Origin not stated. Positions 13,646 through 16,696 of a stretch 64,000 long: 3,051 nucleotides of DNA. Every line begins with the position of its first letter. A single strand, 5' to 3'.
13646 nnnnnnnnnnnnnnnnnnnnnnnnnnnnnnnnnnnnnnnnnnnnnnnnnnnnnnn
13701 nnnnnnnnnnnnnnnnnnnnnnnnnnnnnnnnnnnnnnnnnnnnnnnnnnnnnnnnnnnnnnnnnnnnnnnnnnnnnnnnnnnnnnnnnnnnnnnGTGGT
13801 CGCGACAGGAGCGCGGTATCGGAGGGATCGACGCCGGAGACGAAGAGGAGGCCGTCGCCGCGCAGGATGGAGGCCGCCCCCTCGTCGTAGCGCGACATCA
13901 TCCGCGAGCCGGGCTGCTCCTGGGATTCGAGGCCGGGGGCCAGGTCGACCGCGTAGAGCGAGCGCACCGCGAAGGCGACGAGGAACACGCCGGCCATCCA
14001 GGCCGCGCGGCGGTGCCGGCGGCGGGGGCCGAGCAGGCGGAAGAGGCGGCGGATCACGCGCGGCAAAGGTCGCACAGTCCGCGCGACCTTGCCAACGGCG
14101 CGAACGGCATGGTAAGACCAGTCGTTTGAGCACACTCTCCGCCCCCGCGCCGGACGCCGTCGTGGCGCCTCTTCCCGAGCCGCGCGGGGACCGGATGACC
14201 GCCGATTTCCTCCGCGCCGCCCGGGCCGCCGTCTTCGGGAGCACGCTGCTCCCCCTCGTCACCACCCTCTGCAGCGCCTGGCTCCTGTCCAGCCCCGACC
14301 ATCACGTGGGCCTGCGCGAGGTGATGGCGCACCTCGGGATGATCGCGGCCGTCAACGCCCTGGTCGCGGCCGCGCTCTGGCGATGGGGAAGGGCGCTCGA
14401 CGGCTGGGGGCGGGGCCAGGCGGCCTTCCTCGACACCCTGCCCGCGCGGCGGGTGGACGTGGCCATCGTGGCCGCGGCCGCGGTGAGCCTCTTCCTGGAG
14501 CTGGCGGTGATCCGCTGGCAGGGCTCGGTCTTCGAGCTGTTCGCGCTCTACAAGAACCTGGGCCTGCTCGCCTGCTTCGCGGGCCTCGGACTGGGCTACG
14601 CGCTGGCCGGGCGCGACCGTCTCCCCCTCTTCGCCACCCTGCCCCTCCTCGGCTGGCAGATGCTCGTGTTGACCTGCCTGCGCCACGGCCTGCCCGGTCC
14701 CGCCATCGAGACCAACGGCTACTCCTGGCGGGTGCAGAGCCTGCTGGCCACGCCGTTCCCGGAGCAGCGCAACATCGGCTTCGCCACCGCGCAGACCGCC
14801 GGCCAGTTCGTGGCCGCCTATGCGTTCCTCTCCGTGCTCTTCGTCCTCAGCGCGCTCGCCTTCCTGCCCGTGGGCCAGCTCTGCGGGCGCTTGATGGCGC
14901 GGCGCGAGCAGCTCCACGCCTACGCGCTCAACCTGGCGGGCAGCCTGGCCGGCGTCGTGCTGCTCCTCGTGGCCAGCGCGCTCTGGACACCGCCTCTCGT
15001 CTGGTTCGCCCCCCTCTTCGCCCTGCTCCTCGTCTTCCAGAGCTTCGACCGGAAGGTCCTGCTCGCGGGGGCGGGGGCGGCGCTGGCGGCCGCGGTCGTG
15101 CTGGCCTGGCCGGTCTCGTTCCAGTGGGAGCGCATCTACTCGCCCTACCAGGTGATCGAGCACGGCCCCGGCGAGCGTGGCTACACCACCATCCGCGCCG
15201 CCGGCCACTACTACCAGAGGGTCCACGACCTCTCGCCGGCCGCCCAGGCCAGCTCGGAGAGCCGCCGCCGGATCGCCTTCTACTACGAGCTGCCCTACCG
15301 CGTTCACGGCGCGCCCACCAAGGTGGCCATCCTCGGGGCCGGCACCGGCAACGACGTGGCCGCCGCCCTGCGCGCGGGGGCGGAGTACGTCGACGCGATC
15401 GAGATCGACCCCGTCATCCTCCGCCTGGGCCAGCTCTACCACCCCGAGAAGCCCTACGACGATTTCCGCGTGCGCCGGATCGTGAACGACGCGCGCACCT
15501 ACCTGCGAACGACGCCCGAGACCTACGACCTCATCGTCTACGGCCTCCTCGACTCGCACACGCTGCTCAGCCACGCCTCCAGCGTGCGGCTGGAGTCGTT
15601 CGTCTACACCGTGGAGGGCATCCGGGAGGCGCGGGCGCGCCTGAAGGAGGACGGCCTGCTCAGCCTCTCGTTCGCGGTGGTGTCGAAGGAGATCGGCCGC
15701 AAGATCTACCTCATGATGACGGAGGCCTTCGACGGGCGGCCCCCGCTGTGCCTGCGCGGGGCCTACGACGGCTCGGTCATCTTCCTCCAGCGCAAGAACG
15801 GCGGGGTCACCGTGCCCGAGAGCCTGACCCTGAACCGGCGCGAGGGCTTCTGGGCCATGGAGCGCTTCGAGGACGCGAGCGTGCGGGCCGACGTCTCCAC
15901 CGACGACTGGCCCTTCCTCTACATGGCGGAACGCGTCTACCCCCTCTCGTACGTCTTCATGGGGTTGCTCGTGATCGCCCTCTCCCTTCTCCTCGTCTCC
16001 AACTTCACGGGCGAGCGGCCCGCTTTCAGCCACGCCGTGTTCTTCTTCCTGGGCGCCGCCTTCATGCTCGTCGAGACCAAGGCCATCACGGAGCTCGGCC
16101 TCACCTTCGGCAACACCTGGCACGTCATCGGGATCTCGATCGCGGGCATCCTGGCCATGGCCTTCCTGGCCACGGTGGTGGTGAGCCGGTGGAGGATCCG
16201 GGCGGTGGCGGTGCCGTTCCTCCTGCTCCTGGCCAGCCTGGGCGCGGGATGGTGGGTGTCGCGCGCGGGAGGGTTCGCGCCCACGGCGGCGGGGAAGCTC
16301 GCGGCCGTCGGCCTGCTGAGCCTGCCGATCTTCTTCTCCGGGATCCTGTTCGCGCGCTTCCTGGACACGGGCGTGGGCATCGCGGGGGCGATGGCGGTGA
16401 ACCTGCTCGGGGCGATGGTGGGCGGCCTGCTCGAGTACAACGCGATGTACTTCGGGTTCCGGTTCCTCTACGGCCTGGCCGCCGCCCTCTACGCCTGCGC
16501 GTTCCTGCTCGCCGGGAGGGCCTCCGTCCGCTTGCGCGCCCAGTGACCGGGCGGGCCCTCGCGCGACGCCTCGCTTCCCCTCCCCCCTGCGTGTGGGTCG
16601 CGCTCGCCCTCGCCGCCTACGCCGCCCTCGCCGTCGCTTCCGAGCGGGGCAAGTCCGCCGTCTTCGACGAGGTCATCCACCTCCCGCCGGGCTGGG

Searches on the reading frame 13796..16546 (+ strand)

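Call 53: search_protein_families(library=pfam, proteins=[window:13796-16546:+], max_evalue=0.00001)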
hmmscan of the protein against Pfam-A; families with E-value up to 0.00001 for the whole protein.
window:13796-16546:+ (916 aa): 1 family
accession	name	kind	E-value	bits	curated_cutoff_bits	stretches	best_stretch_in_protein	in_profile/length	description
PF01564.23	Spermine_synth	-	6.6e-06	26.2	22.9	0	499-623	11-129/186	Spermine/spermidine synthase domain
